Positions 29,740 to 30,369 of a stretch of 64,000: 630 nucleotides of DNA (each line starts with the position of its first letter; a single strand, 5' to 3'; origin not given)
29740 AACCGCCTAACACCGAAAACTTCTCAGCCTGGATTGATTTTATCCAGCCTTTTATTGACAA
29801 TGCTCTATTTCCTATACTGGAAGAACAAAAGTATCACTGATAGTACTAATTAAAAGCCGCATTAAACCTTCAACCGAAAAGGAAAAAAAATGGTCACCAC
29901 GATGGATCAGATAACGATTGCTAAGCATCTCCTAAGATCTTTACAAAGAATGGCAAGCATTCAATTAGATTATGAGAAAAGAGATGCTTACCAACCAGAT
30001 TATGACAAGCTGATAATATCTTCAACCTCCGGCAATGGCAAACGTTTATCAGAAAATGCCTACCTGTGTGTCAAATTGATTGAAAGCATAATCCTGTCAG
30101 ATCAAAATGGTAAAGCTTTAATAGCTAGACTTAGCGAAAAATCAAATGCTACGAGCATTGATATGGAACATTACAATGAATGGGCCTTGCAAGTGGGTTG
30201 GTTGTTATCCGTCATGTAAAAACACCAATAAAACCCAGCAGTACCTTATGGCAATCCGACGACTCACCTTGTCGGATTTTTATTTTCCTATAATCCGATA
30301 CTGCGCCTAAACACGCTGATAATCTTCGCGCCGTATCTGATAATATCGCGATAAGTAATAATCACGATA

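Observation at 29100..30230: Tandem triplet of paralogous roughly 100-aa proteins with their own promoter, between proS and rseP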

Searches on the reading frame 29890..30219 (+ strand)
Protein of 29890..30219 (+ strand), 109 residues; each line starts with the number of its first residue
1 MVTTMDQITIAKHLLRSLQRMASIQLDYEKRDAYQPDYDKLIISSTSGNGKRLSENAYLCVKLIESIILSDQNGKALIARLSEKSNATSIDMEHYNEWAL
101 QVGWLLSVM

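Call 3: search_protein_families(library=pfam, proteins=[window:29890-30219:+], max_evalue=1)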
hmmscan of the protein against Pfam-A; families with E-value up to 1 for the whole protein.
window:29890-30219:+ (109 aa): 0 families

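Call 8: search_protein_families(library=ncbifam, proteins=[window:29890-30219:+], max_evalue=1)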
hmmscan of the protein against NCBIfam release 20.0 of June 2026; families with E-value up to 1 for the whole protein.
window:29890-30219:+ (109 aa): 0 families

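Call 9: search_protein_families(library=phrogs, proteins=[window:29890-30219:+], max_evalue=1)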
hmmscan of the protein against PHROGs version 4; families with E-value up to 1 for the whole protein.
window:29890-30219:+ (109 aa): 0 families

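Call 10: search_protein_families(library=padloc, proteins=[window:29890-30219:+], max_evalue=1)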
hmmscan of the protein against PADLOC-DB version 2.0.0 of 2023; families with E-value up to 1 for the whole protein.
window:29890-30219:+ (109 aa): 1 family
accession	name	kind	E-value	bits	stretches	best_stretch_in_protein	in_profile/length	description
PDLC02137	Csn2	-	0.015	13.3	1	61-97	62-98/220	-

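Call 11: find_homologous_proteins(query=window:29890-30216:+, max_evalue=0.01)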
Query window:29890-30216:+ (109 aa): 1 proteins with E <= 0.01 among 7 candidates.
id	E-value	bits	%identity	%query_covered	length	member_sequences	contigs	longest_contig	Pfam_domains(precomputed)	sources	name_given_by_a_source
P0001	1.2e-60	220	100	96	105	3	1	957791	-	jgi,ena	-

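Call 13: find_encoding_contigs(protein=P0001, flank=10000, max_places=6)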
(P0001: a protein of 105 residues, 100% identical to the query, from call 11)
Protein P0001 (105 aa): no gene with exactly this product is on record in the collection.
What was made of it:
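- Tried and rejected: The exact-sequence lookup of the 105-aa public call of C failed (call 13).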

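Call 22: find_homologous_proteins(query=A2, max_evalue=10)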
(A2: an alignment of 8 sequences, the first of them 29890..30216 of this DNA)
Query A2 (8 sequences) (109 aa, profile of the alignment): 6 proteins with E <= 10 among 449 candidates.
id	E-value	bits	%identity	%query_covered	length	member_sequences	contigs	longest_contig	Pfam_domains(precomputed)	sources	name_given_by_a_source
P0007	2.7e-41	158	46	100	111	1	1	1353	-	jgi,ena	-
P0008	1.7e-40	155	39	100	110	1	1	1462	-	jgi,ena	-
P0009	8.5e-30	121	44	32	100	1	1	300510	-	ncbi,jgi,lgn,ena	ncbi:MAG: hypothetical protein WCT16_00580 [Candidatus Buchananbacteria bacterium]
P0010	3.8e-28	116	26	21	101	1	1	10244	-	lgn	-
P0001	7.1e-28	115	100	96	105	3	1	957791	-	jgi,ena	-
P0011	3.5e-23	100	25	72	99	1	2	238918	-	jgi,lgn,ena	jgi:hypothetical protein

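Call 39: predict_structure(alignment_id=A4)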
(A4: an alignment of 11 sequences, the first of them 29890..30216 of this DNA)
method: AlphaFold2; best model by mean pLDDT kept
length: 109 residues; sequences in the alignment: 11
mean_pLDDT: 81.7   pTM: 0.75
mean pLDDT of the five models: 81.7, 80.2, 80.0, 70.9, 69.5
residues with pLDDT >= 90: 24; 70-90: 63; 50-70: 22; < 50: 0
segments of 3 or more residues with pLDDT < 50: none
pLDDT, mean of each block of 10 residues (from residue 1): 83 93 88 74 76 89 82 66 72 89 86
secondary structure, 60 per line:
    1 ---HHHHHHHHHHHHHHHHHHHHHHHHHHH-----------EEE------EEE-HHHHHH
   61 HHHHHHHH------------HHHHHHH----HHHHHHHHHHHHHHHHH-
elements in order: H4-30 E42-44 E51-53 H55-68 H81-87 H92-108

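Call 43: search_protein_representatives(alignment_id=A4)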
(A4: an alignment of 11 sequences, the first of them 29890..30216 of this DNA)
Query: 11 sequences, 113 profile positions. Proteins with E-value up to 0.001 (for the whole library): 9; up to 1e-10: 6; up to 1e-30: 1. The best 9 are listed.
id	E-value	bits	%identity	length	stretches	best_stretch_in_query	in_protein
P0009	2.8e-32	127.4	-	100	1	1-113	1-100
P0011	7.0e-28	113.2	-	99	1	1-106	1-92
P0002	1.9e-27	111.8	-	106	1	1-113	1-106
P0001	8.7e-25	103.3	-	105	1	5-108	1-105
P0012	1.7e-20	89.4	-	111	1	5-113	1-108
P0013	8.1e-17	77.6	-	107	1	1-112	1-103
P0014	1.6e-10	57.3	-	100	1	1-104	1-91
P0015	3.2e-07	46.7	-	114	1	1-101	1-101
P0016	1.2e-06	44.9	-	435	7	37-63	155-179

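Call 47: fold_search(model_id=the predicted structure, library=pdb)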
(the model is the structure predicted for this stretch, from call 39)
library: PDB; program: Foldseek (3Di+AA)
matches with E <= 10: 33; with E <= 0.001: 0
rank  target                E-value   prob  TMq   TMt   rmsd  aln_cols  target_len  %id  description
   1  2zdi_B                3.7e+00  0.04  0.23  0.23  14.4       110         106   12  Crystal structure of Prefoldin from Pyrococcus horikoshii OT3 (released 2008-02-05)
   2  3r72                  3.7e+00  0.04  0.20  0.19  12.4       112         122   15  Apis mellifera odorant binding protein 5 (released 2012-04-04)
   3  7wf6                  3.9e+00  0.07  0.30  0.25   6.8       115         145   10  Crystal structure of SNX13 RGS domain (released 2022-10-26)
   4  4e7s_B                4.1e+00  0.09  0.33  0.07   5.4        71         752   14  Myosin VI D23R I24R R569E (MD) pre-powerstroke state (released 2012-09-19)
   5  6bnw_I                4.1e+00  0.07  0.31  0.06   7.8        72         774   10  CryoEM structure of Myosin VI-Actin complex in the ADP state, backbone-averaged with side chains truncated to alanine (released 2018-01-10)
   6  4pk4                  4.4e+00  0.10  0.24  0.04   5.7        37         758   11  Myosin VI motor domain in the PPS state - from a Pi release state crystal, space group P212121 after long soaking with P (released 2015-04-29)
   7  4pfo                  4.4e+00  0.08  0.32  0.06   6.5        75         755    9  Myosin VI motor domain in the Pi release state, space group P212121 (released 2015-04-29)
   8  1fxk_B                4.4e+00  0.06  0.34  0.34  16.2       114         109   15  CRYSTAL STRUCTURE OF ARCHAEAL PREFOLDIN (GIMC). (released 2000-12-06)
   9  4e7s_A                4.4e+00  0.04  0.27  0.05   7.9        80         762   15  Myosin VI D23R I24R R569E (MD) pre-powerstroke state (released 2012-09-19)
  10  4u7i_A                4.7e+00  0.07  0.26  0.31  11.5       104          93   13  Structure of the complex of Spartin MIT and IST1 MIM (released 2015-02-11)
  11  2x51_A                5.0e+00  0.08  0.34  0.07   5.1        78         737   10  M6 delta Insert1 (released 2011-01-26)
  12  9bl8                  5.0e+00  0.06  0.27  0.34  12.5       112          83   13  MIT (L7C/A43C) Domain of Vps4p (released 2025-03-12)
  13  6w5c_A                5.0e+00  0.03  0.21  0.04  13.7       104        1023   17  Cryo-EM structure of Cas12i(E894A)-crRNA-dsDNA complex (released 2020-09-16)
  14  7dhw                  5.3e+00  0.04  0.29  0.08   9.0       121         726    8  Crystal structure of myosin-XI motor domain in complex with ADP-ALF4 (released 2021-05-19)
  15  9had_C                5.6e+00  0.08  0.36  0.36   5.6       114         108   10  Der f 21 dust mite allergen with computationally designed DerF21_b10 binder (released 2024-12-18)
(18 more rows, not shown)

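Call 48: find_encoding_contigs(protein=P0014, flank=6000, max_places=4)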
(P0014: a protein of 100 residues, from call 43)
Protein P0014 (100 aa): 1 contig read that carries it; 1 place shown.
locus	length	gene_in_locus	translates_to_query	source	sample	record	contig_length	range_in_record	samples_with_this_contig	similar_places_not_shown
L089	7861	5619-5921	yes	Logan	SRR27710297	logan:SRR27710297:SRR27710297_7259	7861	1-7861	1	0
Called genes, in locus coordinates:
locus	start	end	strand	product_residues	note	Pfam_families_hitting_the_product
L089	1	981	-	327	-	?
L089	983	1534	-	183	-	-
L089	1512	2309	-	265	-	PF04085:MreC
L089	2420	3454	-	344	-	PF00022:Actin (faint), PF06723:MreB_Mbl, PF14450:FtsA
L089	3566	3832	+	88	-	-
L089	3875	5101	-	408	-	PF00587:tRNA-synt_2b, PF03129:HGTP_anticodon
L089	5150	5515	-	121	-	-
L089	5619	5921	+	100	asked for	-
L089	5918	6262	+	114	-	-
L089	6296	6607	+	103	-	-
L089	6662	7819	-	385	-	PF02163:Peptidase_M50, PF00595:PDZ, PF13180:PDZ_2, PF17820:PDZ_6 (faint)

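Call 49: find_encoding_contigs(protein=P0015, flank=6000, max_places=4)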
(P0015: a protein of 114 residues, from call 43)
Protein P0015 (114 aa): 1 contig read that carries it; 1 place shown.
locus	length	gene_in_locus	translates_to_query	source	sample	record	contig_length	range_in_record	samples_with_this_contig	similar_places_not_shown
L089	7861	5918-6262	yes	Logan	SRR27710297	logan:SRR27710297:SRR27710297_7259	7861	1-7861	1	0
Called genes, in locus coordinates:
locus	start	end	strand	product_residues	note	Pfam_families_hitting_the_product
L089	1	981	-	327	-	?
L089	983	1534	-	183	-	-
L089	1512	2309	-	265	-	PF04085:MreC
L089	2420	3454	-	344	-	PF00022:Actin (faint), PF06723:MreB_Mbl, PF14450:FtsA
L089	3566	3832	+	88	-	-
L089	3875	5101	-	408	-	PF00587:tRNA-synt_2b, PF03129:HGTP_anticodon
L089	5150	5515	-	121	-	-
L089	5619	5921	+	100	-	-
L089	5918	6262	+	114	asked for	-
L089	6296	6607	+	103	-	-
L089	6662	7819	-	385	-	PF02163:Peptidase_M50, PF00595:PDZ, PF13180:PDZ_2, PF17820:PDZ_6 (faint)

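Call 54: search_solved_structures(query=A4, max_evalue=10)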
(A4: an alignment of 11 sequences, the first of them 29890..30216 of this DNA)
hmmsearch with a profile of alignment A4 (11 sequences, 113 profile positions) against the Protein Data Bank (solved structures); distinct sequences matched with E-value up to 10: 6.
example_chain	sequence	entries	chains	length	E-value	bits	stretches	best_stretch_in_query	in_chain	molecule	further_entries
5lqb_A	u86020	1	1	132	0.099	16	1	22-103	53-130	Interleukin-2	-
4nej_A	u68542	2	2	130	0.1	16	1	22-103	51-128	Interleukin-2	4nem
7ok0_F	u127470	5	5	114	0.13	15.7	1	10-97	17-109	DNA-directed RNA polymerase, subunit F | DNA-directed RNA polymerase subunit Rpo4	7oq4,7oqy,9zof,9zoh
5hde_A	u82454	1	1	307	0.62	13.5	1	3-41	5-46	Tyrosine-protein phosphatase non-receptor type 12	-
8s2f_AAA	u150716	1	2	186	0.94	12.9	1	50-97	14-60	Lipoprotein, putative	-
8s2p_AAA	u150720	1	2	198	1.5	12.3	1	49-97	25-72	Lipoprotein, putative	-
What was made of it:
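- Tried and rejected: A PDB sequence-profile search gave nothing below E=0.099 (call 54).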

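Call 63: fold_search(model_id=the predicted structure, library=viral)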
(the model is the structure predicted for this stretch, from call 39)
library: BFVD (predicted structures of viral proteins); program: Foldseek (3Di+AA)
matches with E <= 10: 94; with E <= 0.001: 0
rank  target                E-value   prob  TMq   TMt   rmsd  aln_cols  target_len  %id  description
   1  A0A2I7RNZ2            7.3e-01  0.08  0.22  0.19  11.5       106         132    7  (no name in the UniProt tables at hand)
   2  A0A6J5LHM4            1.8e+00  0.16  0.43  0.10   8.7       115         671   12  Uncharacterized protein [uncultured Caudovirales phage]
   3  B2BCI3                1.9e+00  0.04  0.19  0.18  11.3        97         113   14  Gag protein (Fragment) [Human immunodeficiency virus type 1]
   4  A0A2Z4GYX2            2.4e+00  0.08  0.25  0.20  12.8       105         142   13  (no name in the UniProt tables at hand)
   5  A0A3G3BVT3            2.5e+00  0.15  0.24  0.23   7.5        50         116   10  Uncharacterized protein [Bacillus phage vB_BcoS-136]
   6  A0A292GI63            2.7e+00  0.07  0.22  0.26   9.9        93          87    6  (no name in the UniProt tables at hand)
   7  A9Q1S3                2.7e+00  0.07  0.26  0.31  11.9       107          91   15  Hypothetical phage protein [Escherichia phage phiEcoM-GJ1]
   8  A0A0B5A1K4            2.7e+00  0.07  0.24  0.24  12.7        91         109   14  Uncharacterized protein [Achromobacter phage JWX]
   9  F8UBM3                2.9e+00  0.09  0.34  0.15  11.4       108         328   12  (no name in the UniProt tables at hand)
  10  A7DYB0                2.9e+00  0.06  0.32  0.13  16.1       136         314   12  (no name in the UniProt tables at hand)
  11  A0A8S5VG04            3.0e+00  0.08  0.32  0.35  15.2       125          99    9  Uncharacterized protein [Podoviridae sp. ct6BA50]
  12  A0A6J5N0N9            3.2e+00  0.10  0.28  0.28  13.3       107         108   11  Uncharacterized protein [uncultured Caudovirales phage]
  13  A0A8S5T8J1            3.4e+00  0.03  0.20  0.23  13.2        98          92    6  Uncharacterized protein [Myoviridae sp. ctjH82]
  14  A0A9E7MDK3            3.6e+00  0.07  0.32  0.19   9.9       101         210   13  (no name in the UniProt tables at hand)
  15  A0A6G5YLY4            3.6e+00  0.04  0.25  0.25  14.9       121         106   12  (no name in the UniProt tables at hand)
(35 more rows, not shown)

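Call 66: find_related_loci(query=A4, collection=viral_contigs, flank=5000)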
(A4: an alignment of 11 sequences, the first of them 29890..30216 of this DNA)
Query A4 (109 aa) in viral_contigs; peptide patterns used: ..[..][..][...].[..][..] (x = any residue, [..] = any of these).
101 stretches matched a pattern, but none encodes a relative of the query by tblastn (E <= 1e-3).
